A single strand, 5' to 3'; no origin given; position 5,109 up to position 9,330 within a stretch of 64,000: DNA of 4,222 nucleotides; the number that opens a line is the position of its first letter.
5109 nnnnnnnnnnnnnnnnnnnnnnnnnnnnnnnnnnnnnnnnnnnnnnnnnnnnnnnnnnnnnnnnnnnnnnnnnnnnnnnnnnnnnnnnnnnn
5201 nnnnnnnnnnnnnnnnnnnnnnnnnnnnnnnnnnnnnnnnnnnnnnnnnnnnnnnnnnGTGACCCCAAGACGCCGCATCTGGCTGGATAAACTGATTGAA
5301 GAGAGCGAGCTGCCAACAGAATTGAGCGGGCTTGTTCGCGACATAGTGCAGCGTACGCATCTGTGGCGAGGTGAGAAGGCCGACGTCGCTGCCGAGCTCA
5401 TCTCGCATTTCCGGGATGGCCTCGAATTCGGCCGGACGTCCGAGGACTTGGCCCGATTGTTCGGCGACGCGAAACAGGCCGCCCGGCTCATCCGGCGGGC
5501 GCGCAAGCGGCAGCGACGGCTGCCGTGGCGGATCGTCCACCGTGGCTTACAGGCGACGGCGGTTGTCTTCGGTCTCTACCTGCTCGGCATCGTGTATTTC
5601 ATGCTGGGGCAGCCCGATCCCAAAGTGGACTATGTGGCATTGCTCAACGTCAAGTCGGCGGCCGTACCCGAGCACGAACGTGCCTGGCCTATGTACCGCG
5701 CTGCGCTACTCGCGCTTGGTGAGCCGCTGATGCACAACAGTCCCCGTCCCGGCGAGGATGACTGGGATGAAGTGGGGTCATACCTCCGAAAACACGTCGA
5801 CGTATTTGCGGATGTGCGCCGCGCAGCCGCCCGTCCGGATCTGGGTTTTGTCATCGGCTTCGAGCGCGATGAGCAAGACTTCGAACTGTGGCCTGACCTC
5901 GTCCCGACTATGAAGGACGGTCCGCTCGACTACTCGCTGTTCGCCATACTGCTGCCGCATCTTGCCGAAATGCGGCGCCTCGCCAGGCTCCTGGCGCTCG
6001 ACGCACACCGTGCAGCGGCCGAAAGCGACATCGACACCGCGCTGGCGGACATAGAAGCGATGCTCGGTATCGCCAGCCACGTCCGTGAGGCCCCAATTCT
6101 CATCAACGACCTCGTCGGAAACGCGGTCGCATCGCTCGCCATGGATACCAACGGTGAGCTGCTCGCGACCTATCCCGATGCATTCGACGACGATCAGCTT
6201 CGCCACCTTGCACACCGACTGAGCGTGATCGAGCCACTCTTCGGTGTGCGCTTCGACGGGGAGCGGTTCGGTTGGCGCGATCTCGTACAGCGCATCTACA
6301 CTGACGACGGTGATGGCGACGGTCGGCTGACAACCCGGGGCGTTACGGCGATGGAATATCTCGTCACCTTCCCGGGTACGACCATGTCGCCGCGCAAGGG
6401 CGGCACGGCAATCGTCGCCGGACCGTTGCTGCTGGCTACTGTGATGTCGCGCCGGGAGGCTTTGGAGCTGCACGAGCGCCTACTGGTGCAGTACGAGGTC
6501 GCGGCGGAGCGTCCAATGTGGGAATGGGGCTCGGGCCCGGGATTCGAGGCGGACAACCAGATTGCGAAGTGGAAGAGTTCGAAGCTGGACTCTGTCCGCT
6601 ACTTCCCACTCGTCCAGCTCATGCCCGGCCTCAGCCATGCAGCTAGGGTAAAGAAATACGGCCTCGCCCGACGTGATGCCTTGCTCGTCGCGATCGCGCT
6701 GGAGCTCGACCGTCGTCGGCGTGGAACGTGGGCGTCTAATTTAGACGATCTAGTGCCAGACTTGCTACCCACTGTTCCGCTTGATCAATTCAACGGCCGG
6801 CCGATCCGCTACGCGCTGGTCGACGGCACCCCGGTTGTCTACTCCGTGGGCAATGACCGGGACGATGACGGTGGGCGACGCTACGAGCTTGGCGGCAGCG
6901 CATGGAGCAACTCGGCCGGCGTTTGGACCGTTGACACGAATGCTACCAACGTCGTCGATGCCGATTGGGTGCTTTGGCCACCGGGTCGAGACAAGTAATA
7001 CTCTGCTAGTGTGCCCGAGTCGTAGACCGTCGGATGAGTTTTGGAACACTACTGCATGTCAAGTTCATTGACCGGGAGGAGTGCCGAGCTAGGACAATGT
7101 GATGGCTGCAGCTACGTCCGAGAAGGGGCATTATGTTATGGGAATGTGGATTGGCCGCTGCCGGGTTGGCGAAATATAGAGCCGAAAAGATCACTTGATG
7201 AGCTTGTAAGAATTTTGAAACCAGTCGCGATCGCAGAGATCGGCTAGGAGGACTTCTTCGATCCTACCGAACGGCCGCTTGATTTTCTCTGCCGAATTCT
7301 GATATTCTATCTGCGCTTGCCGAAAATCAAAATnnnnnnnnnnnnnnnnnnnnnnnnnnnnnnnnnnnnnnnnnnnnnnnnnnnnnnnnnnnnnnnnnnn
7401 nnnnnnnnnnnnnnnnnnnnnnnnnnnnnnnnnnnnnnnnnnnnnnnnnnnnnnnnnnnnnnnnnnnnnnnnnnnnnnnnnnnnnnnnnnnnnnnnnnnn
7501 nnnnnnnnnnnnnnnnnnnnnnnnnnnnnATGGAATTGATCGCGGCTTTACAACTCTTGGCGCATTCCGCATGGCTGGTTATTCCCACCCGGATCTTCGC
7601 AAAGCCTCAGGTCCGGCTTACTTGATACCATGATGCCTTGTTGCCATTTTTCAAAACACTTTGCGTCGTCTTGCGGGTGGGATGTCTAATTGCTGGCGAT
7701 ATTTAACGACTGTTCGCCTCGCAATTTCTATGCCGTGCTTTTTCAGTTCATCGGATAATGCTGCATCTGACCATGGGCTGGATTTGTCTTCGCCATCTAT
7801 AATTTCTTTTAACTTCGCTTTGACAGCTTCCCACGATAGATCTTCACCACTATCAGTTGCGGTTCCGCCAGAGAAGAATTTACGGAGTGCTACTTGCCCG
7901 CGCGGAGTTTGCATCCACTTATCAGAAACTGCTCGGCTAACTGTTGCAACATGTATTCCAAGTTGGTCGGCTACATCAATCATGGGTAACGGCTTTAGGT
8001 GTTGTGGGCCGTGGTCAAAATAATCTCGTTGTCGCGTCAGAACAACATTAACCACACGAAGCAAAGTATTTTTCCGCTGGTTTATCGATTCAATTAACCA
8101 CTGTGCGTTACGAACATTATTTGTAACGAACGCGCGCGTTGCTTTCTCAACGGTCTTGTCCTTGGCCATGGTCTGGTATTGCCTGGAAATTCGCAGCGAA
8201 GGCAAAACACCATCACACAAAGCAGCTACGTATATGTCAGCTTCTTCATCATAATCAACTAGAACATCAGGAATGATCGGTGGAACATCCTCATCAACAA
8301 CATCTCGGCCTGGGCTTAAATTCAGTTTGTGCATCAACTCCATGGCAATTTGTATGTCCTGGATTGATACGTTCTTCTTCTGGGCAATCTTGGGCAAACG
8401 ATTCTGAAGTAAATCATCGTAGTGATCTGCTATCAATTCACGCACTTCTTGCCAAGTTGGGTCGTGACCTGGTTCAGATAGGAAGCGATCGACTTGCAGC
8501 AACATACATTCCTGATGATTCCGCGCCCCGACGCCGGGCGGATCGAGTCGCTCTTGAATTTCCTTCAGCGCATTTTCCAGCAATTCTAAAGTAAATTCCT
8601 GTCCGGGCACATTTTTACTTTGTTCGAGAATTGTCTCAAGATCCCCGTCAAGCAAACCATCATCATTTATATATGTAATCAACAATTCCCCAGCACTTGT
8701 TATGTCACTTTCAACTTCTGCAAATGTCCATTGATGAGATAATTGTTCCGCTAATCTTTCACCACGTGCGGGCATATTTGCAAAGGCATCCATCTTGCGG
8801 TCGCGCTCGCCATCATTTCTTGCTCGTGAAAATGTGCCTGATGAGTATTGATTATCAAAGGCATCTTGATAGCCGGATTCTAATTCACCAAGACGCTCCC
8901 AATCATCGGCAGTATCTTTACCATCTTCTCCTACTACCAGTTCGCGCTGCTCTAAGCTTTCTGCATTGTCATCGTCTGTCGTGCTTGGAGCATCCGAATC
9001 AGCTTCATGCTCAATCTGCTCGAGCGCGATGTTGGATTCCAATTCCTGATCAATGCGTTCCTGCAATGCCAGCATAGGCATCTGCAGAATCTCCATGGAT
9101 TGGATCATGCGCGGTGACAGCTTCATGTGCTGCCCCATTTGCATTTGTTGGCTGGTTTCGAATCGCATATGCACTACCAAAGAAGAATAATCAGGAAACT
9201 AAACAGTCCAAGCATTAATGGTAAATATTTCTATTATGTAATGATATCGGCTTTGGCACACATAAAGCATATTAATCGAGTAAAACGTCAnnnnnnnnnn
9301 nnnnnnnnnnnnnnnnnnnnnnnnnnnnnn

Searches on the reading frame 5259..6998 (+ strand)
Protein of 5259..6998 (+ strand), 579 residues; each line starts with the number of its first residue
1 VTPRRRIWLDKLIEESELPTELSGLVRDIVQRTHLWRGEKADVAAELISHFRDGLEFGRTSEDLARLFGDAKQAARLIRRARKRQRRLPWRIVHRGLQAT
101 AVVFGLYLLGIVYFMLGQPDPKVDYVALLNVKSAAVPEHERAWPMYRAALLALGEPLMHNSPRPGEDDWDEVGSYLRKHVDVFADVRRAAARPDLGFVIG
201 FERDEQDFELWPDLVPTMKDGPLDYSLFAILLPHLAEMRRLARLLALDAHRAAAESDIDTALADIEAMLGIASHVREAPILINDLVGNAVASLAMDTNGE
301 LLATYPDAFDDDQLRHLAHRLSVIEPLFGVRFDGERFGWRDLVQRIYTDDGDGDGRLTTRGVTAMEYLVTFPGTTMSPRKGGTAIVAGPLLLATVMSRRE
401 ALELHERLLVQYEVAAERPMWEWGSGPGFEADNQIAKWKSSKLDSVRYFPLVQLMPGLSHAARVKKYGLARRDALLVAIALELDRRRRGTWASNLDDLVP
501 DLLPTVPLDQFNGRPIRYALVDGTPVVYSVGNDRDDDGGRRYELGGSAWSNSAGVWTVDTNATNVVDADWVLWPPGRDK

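Call 9: search_protein_families(library=pfam, proteins=[window:5259-6998:+], max_evalue=0.01)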
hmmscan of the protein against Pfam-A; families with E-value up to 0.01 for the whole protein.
window:5259-6998:+ (579 aa): 1 family
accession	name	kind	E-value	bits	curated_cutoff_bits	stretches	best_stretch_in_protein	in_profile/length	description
PF22564.2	HAAS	-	0.0078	17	27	0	37-76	15-54/55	HAAS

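Call 28: find_encoding_contigs(protein=window:5259-6998:+, flank=10000, max_places=8)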
Protein window:5259-6998:+ (579 aa): 4 contigs read that carry it; 4 places shown.
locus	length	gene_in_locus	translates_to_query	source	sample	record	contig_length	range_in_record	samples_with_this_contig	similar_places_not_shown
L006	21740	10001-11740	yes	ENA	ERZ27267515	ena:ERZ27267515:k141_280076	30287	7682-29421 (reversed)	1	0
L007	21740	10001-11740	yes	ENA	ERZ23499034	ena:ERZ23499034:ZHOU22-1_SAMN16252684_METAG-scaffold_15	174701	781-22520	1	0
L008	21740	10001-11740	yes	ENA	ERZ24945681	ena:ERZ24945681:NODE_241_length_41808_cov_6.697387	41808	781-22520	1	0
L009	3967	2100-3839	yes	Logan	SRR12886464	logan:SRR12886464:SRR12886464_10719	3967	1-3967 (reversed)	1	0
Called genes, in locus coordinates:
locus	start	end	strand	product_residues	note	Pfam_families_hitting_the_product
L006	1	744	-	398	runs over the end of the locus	PF02073:Peptidase_M29, PF26233:NicX (weak)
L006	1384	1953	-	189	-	-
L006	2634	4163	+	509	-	PF07995:GSDH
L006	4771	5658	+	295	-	PF01135:PCMT, PF13489:Methyltransf_23 (weak), PF08241:Methyltransf_11 (weak), PF13649:Methyltransf_25 (weak)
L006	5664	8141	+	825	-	-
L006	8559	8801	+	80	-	-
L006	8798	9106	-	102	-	-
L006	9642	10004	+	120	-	PF03551:PadR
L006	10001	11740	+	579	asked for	-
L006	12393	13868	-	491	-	PF00309:Sigma54_AID, PF04963:Sigma54_CBD, PF04552:Sigma54_DBD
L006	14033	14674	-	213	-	PF21176:RecR_HhH, PF02132:RecR_ZnF (weak), PF01751:Toprim (weak), PF13662:Toprim_4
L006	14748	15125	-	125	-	PF02575:YbaB_DNA_bd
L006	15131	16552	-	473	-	PF05496:RuvB_N (faint), PF13177:DNA_pol3_delta2, PF00004:AAA, PF22608:DNAX_ATPase_lid, PF12169:DNA_pol3_gamma3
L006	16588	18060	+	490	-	-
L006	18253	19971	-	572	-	-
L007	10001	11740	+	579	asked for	-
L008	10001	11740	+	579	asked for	-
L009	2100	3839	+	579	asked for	-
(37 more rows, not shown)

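Call 32: find_homologous_proteins(query=window:5259-6998:+, max_evalue=0.00001)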
Query window:5259-6998:+ (579 aa): 139 proteins with E <= 0.00001 among 8000 candidates; the best 120 are listed.
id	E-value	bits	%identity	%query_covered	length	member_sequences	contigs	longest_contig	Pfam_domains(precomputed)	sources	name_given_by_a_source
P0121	0.0e+0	1313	100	100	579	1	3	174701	-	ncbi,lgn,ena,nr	ncbi:MAG: hypothetical protein IH984_13660 [Planctomycetes bacterium]|nr:hypothetical protein [Planc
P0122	0.0e+0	1096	84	100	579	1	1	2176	-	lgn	-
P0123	1.2e-264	898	69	100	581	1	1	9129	-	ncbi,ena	-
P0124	2.0e-145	504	46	98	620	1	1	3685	-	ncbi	-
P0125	2.7e-143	497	45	98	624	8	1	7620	-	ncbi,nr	ncbi:MAG: hypothetical protein O7F17_08935 [Planctomycetota bacterium]|nr:hypothetical protein [Plan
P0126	4.1e-141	490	45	99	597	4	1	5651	PF22564.3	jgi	jgi:hypothetical protein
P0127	1.2e-140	488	45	98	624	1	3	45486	-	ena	-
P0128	2.7e-140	487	45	98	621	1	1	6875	-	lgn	-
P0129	2.0e-137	477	44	97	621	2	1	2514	-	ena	-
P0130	9.7e-135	469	44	99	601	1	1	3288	-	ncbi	-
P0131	1.5e-133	465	44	99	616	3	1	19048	-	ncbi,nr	ncbi:MAG: hypothetical protein HKN62_09160 [Phycisphaerales bacterium]|nr:hypothetical protein [Phyc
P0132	2.6e-133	464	44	97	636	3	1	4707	-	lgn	-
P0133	5.4e-133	463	44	97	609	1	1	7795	-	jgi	jgi:hypothetical protein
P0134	3.2e-132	460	43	98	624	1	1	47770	-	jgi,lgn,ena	-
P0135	7.7e-132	459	43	97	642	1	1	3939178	-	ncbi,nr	ncbi:MAG: hypothetical protein JSV91_04675 [Phycisphaerales bacterium]|nr:MAG: hypothetical protein 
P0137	4.2e-130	453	41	98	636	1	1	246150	PF22564.3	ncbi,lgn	-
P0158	5.0e-108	380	43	97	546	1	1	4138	PF22564.3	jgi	jgi:hypothetical protein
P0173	1.6e-98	349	37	99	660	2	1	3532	PF22564.3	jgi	-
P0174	2.3e-98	348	39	98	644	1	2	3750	PF22564.3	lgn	-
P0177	1.1e-97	346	39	98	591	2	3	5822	PF22564.3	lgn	-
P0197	5.0e-91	324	37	96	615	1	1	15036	PF22564.3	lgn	-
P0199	1.8e-90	322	38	91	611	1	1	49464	PF22564.3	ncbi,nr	ncbi:MAG: hypothetical protein KIS87_01840 [Phycisphaeraceae bacterium]|nr:hypothetical protein [Phy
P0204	3.1e-88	315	37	98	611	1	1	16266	PF22564.3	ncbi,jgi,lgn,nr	ncbi:MAG: hypothetical protein D6693_11295 [Planctomycetota bacterium]|nr:MAG: hypothetical protein 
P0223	1.3e-80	290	35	97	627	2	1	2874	PF22564.3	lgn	-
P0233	1.7e-76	276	35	99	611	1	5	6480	PF22564.3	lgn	-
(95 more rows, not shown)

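Call 33: find_encoding_contigs(protein=P0123, flank=10000, max_places=4)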
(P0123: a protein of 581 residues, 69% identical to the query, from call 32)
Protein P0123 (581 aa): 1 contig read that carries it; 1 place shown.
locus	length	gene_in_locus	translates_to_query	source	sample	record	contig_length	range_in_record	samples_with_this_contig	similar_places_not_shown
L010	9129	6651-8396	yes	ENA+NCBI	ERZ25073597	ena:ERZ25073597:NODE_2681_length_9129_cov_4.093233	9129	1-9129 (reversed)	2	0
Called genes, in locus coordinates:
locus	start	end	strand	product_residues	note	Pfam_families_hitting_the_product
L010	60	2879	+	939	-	PF13424:TPR_12 (faint), PF14938:SNAP (faint), PF17874:TPR_MalT (faint), PF00515:TPR_1 (faint), PF07719:TPR_2 (faint), PF13181:TPR_8 (faint), PF13428:TPR_14 (faint), PF12770:CHAT, +2 more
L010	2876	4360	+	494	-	PF00082:Peptidase_S8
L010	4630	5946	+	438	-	PF01839:FG-GAP (faint), PF13517:FG-GAP_3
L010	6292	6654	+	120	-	PF03551:PadR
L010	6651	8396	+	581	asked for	-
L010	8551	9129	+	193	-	?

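Call 34: find_encoding_contigs(protein=P0122, flank=5000, max_places=4)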
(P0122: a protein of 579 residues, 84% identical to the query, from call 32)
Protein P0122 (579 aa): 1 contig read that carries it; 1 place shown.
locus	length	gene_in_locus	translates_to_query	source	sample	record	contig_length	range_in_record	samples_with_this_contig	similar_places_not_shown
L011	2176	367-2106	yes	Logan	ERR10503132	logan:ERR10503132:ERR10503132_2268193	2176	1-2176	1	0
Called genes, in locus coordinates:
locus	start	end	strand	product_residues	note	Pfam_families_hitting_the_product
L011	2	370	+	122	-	?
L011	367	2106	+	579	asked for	-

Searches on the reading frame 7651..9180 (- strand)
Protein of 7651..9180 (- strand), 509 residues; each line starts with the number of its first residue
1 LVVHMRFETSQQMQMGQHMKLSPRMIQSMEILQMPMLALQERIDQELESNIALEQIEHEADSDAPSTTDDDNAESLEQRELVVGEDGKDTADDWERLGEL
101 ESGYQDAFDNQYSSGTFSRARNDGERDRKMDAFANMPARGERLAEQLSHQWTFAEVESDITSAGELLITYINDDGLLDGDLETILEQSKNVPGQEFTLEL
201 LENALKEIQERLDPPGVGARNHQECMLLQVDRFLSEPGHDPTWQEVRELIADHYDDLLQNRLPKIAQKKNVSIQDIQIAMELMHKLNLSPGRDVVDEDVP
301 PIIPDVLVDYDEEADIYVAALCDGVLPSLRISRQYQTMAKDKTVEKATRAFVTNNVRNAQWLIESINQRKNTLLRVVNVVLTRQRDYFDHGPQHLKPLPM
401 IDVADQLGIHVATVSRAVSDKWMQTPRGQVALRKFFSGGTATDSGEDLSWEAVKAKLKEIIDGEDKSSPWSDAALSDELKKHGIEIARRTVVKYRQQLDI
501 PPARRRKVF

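Call 9: search_protein_families(library=pfam, proteins=[window:7651-9180:-], max_evalue=0.01)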
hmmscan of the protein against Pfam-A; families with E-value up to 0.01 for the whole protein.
window:7651-9180:- (509 aa): 3 families
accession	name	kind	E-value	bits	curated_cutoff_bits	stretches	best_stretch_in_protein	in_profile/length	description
PF04552.19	Sigma54_DBD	-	1e-57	194.8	22.8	1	351-507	3-159/160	Sigma-54, DNA binding domain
PF04963.19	Sigma54_CBD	-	3.4e-39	134.9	22.9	1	134-335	3-185/185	Sigma-54 factor, core binding domain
PF00309.25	Sigma54_AID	-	8e-13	48.4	23.8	1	10-54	1-45/46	Sigma-54 factor, Activator interacting domain (AID)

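Call 38: find_homologous_proteins(query=window:7651-9180:-, max_evalue=1e-60)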
Query window:7651-9180:- (509 aa): 5549 proteins with E <= 1e-60 among 8000 candidates; the best 120 are listed.
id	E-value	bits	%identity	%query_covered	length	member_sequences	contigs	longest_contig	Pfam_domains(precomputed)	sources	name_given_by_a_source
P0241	0.0e+0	1103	100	98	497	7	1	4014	PF04963.20,PF00309.26,PF04552.20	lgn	-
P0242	1.2e-253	860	76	99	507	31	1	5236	PF04963.20,PF00309.26,PF04552.20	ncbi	-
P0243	2.5e-253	859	76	99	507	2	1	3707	PF04963.20,PF00309.26,PF04552.20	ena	-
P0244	2.4e-249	846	76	97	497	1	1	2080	PF04963.20,PF00309.26,PF04552.20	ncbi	-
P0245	1.2e-248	844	75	99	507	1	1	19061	PF04963.20,PF00309.26,PF04552.20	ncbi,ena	-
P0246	1.6e-228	777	69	99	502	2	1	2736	PF04963.20,PF00309.26,PF04552.20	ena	-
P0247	3.8e-228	776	71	98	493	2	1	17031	PF04963.20,PF00309.26,PF04552.20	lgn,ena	-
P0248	6.2e-227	772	69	99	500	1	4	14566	PF04963.20,PF00309.26,PF04552.20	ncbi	-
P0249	8.6e-223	758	67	99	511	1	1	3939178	PF04963.20,PF00309.26,PF04552.20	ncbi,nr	ncbi:MAG: RNA polymerase factor sigma-54 [Phycisphaerales bacterium]|nr:MAG: RNA polymerase factor s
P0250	1.1e-222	758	69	99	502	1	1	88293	PF04963.20,PF00309.26,PF04552.20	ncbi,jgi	ncbi:MAG: RNA polymerase factor sigma-54 [Planctomycetota bacterium]|jgi:RNA polymerase sigma-54 fac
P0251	1.3e-222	758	69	99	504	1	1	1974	PF04963.20,PF00309.26,PF04552.20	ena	-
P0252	1.3e-221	754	68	99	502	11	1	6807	PF04963.20,PF00309.26,PF04552.20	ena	-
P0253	3.8e-220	750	67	99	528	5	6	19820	PF04963.20,PF00309.26,PF04552.20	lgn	-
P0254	8.2e-219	745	69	96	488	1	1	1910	PF04963.20,PF00309.26,PF04552.20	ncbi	-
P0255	4.3e-218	743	66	99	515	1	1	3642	PF04963.20,PF00309.26,PF04552.20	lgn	-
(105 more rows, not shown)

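Call 39: find_encoding_contigs(protein=P0245, flank=10000, max_places=3)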
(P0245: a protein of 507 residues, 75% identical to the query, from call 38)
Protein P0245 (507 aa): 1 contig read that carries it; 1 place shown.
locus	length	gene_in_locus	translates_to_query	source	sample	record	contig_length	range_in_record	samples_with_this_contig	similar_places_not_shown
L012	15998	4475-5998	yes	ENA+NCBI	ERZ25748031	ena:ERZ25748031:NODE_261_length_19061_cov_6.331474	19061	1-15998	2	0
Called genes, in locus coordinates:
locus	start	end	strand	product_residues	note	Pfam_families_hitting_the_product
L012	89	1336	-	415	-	-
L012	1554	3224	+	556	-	PF05496:RuvB_N (faint), PF13177:DNA_pol3_delta2, PF00004:AAA, PF22608:DNAX_ATPase_lid, PF12169:DNA_pol3_gamma3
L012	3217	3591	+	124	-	PF02575:YbaB_DNA_bd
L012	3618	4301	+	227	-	PF21176:RecR_HhH, PF02132:RecR_ZnF, PF01751:Toprim (weak), PF13662:Toprim_4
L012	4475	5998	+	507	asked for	PF00309:Sigma54_AID, PF04963:Sigma54_CBD, PF04552:Sigma54_DBD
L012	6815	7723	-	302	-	PF24096:DUF7379 (weak), PF07819:PGAP1 (weak)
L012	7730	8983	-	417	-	PF04551:GcpE, PF26540:GcpE_C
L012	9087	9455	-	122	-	-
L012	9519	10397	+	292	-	PF00072:Response_reg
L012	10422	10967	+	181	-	PF07238:PilZ (weak)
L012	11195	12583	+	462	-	PF03825:Nuc_H_symport, PF12832:MFS_1_like, PF03825:Nuc_H_symport, PF07690:MFS_1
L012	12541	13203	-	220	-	PF00440:TetR_N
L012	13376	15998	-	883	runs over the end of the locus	PF01751:Toprim, PF01131:Topoisom_bac, PF01396:Zn_ribbon_Top1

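Call 40: find_encoding_contigs(protein=P0242, flank=6000, max_places=4)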
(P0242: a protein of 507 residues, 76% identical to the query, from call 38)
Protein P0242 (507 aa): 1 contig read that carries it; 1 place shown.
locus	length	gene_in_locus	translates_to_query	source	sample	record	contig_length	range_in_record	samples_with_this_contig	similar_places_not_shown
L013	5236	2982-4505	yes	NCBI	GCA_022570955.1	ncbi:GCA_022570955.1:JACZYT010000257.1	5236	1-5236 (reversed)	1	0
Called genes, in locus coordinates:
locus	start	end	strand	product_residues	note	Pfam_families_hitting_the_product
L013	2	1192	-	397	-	?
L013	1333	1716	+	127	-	-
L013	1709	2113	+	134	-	PF02575:YbaB_DNA_bd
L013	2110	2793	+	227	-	PF21176:RecR_HhH, PF02132:RecR_ZnF, PF01751:Toprim (weak), PF13662:Toprim_4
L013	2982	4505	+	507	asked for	PF00309:Sigma54_AID, PF04963:Sigma54_CBD, PF04552:Sigma54_DBD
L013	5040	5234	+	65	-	?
